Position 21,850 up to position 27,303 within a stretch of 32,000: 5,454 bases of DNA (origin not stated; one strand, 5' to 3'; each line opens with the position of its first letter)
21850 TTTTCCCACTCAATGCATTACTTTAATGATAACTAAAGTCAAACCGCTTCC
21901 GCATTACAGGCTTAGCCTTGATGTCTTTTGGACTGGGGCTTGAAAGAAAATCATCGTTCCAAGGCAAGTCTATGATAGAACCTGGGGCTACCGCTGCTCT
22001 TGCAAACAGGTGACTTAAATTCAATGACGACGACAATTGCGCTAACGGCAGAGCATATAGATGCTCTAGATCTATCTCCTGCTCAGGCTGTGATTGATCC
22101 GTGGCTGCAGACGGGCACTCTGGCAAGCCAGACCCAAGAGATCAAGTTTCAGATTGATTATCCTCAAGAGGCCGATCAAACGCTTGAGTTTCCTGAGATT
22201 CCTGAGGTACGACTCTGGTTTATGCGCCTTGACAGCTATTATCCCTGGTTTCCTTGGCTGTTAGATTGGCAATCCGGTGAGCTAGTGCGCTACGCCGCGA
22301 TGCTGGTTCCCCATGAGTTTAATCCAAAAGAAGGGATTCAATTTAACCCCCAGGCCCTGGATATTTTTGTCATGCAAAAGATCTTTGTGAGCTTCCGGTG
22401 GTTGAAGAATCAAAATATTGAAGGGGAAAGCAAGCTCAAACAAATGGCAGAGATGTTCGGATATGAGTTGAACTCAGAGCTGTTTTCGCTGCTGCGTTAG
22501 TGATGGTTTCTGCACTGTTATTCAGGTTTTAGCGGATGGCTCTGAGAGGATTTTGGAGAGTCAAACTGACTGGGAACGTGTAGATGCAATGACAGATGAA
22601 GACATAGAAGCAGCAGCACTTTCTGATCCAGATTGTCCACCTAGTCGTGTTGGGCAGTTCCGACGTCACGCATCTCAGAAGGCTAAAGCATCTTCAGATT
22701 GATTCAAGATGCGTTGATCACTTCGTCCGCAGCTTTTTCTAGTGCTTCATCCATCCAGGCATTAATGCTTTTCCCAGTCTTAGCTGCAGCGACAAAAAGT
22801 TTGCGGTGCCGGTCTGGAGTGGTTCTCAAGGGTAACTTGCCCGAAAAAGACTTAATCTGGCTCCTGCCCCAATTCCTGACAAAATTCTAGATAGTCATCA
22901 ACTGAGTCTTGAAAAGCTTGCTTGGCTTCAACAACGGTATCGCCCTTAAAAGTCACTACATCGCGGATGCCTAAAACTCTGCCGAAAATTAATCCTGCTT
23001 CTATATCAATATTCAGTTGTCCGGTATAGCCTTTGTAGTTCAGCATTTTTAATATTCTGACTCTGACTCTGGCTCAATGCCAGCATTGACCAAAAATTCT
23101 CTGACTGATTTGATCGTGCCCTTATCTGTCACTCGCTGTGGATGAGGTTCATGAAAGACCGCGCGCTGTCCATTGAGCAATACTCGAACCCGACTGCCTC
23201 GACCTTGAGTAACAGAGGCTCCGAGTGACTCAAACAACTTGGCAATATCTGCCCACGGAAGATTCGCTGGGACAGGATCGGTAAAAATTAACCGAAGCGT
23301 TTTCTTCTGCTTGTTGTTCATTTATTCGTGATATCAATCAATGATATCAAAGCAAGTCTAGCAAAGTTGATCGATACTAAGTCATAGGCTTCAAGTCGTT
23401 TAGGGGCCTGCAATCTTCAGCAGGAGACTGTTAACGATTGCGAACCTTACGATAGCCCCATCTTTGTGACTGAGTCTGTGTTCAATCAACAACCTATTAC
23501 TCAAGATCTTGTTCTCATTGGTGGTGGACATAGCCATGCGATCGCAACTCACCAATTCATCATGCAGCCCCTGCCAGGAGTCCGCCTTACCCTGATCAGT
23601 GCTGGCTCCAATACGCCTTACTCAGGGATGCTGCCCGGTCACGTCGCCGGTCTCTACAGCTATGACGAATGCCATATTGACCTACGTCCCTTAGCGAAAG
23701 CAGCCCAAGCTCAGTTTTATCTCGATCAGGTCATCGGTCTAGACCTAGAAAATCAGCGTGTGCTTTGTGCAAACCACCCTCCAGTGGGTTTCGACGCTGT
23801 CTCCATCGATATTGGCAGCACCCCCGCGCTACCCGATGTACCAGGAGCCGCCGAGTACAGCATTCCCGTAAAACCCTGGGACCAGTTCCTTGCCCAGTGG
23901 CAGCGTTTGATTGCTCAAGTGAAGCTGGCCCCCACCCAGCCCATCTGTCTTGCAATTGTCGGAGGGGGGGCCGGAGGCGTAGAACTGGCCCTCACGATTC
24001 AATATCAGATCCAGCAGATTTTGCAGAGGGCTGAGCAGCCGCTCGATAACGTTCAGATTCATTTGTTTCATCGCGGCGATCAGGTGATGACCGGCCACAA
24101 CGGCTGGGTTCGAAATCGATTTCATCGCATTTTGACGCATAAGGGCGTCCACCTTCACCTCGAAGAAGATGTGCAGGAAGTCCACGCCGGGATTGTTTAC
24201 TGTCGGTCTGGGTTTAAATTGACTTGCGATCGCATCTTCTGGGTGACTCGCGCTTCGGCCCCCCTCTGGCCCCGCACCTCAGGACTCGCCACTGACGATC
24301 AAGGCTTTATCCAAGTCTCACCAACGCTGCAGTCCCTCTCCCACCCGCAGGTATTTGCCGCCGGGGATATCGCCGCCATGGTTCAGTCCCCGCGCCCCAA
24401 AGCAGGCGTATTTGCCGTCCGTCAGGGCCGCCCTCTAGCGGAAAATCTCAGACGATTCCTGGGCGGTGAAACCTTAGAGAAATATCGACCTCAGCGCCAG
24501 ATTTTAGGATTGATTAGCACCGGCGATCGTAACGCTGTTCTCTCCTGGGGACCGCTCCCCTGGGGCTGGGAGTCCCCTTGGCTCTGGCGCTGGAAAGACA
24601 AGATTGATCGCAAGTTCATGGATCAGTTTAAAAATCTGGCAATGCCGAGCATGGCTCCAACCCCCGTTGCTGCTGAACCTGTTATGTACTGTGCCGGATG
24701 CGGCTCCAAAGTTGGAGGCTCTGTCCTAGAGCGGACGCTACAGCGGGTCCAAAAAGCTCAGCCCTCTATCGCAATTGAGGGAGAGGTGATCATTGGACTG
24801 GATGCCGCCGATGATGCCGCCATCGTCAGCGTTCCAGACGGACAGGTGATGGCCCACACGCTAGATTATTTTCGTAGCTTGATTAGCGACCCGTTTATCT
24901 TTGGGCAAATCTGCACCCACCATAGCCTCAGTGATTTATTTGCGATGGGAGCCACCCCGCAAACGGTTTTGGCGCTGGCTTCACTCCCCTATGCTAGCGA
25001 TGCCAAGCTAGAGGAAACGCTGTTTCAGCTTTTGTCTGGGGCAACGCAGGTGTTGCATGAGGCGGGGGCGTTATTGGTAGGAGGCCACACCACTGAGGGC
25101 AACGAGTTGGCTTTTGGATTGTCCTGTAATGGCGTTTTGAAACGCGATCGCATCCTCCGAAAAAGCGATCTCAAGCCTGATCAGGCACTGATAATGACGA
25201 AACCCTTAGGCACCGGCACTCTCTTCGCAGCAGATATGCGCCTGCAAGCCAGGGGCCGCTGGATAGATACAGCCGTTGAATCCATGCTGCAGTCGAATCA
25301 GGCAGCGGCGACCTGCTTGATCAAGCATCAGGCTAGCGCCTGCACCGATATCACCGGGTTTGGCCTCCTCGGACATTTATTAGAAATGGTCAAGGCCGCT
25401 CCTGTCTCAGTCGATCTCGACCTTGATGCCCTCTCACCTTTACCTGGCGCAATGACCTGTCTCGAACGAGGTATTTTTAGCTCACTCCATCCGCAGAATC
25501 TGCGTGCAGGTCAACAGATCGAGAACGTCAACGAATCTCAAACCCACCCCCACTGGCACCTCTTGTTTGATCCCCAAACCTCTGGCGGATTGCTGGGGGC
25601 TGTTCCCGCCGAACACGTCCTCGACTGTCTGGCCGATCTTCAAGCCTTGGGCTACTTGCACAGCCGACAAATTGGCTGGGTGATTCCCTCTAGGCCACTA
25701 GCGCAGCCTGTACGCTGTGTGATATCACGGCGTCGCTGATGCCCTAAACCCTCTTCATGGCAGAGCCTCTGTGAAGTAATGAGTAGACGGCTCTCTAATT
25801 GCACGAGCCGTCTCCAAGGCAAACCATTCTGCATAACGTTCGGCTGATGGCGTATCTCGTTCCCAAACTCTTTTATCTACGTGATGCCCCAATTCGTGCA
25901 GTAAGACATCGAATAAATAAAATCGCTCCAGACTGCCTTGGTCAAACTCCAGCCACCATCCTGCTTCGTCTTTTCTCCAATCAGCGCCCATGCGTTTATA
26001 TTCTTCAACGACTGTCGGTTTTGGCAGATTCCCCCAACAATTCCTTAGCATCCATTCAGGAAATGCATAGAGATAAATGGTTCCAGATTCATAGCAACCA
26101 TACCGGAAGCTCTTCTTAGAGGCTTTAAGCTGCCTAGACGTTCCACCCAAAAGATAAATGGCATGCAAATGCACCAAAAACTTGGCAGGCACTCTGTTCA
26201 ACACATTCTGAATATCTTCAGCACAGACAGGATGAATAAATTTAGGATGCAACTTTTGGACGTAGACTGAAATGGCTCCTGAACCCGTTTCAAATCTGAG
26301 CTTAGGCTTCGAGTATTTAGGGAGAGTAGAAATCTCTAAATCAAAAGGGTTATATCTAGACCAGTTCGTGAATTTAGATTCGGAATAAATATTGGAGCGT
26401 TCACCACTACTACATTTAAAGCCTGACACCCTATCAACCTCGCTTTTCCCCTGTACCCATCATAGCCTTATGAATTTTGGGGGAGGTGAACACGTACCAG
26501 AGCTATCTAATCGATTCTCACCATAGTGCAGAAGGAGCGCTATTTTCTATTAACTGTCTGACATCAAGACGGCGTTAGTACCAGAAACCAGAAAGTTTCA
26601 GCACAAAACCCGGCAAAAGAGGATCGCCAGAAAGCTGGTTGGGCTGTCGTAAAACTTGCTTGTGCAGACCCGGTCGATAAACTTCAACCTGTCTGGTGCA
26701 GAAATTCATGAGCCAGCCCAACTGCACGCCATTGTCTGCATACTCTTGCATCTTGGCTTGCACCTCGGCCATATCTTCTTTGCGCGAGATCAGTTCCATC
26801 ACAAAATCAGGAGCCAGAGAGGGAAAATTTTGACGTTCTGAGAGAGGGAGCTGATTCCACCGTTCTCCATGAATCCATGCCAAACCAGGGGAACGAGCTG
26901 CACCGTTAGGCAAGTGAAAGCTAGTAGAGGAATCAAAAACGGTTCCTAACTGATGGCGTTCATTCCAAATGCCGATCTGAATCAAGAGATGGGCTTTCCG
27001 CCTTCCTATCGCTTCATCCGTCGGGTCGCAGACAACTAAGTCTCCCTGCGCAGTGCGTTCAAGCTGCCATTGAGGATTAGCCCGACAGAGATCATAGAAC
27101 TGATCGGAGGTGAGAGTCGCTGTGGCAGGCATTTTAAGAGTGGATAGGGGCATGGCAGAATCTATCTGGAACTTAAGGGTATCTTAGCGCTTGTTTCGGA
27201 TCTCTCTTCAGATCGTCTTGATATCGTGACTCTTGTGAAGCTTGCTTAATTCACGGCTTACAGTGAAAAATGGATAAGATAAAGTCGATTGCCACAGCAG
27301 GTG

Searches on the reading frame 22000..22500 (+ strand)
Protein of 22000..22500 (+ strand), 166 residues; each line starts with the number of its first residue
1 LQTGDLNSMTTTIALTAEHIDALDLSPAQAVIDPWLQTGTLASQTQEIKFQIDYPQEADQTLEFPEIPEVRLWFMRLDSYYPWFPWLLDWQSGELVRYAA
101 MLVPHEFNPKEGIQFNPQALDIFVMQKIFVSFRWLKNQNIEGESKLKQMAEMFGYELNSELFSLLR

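Call 82: search_protein_families(library=pfam, proteins=[window:22000-22500:+], max_evalue=0.0001)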
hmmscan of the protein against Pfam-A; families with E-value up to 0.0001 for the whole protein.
window:22000-22500:+ (166 aa): 1 family
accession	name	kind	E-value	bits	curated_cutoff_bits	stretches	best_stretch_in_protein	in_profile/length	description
PF08847.16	Crr6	-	8.1e-66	220.8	25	1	15-164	1-150/150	Chlororespiratory reduction 6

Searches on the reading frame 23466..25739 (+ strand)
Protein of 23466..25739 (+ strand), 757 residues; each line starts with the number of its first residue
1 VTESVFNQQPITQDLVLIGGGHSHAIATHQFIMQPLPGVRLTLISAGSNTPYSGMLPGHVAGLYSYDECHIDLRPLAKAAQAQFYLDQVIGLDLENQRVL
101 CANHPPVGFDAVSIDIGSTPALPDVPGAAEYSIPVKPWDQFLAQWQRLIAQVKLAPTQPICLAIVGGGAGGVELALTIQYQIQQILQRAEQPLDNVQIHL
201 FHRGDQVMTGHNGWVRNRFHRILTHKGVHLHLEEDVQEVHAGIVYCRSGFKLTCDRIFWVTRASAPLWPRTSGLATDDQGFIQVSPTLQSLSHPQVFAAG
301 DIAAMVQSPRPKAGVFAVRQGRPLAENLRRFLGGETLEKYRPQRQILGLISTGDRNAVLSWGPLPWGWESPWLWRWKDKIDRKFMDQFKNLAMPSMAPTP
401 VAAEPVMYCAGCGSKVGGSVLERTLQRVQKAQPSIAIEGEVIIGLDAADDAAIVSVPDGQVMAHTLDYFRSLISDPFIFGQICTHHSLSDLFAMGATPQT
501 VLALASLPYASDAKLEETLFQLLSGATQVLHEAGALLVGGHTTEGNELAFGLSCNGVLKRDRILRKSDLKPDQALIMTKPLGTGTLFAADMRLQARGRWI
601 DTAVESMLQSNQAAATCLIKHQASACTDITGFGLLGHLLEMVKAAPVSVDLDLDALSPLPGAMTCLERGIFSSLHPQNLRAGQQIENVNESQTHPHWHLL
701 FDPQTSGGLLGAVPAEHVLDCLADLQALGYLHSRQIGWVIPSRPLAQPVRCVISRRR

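Call 59: search_protein_families(library=pfam, proteins=[window:23466-25739:+], max_evalue=0.0001)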
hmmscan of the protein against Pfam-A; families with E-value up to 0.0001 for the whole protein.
window:23466-25739:+ (757 aa): 3 families
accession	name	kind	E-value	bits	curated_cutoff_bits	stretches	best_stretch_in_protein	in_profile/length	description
PF07992.20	Pyr_redox_2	-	4.7e-26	92.3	26.1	1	14-321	2-291/291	Pyridine nucleotide-disulphide oxidoreductase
PF00586.29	AIRS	-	4.8e-18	66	24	1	449-557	2-111/112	AIR synthase related protein, N-terminal domain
PF02769.27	AIRS_C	-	2.8e-13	50.8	23.1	1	570-742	1-148/156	AIR synthase related protein, C-terminal domain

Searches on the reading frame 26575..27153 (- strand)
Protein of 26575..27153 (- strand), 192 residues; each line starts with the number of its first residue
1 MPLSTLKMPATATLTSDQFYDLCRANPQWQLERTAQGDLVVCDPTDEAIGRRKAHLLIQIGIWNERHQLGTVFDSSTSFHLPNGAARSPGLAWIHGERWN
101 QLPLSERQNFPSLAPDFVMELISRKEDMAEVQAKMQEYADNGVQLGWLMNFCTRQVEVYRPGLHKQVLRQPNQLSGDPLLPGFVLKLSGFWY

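Call 82: search_protein_families(library=pfam, proteins=[window:26575-27153:-], max_evalue=0.0001)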
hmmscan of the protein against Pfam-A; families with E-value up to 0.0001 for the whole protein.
window:26575-27153:- (192 aa): 1 family
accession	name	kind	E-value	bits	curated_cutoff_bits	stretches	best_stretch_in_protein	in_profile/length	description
PF05685.18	Uma2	-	2.4e-34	118.7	27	1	17-187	2-171/172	Putative restriction endonuclease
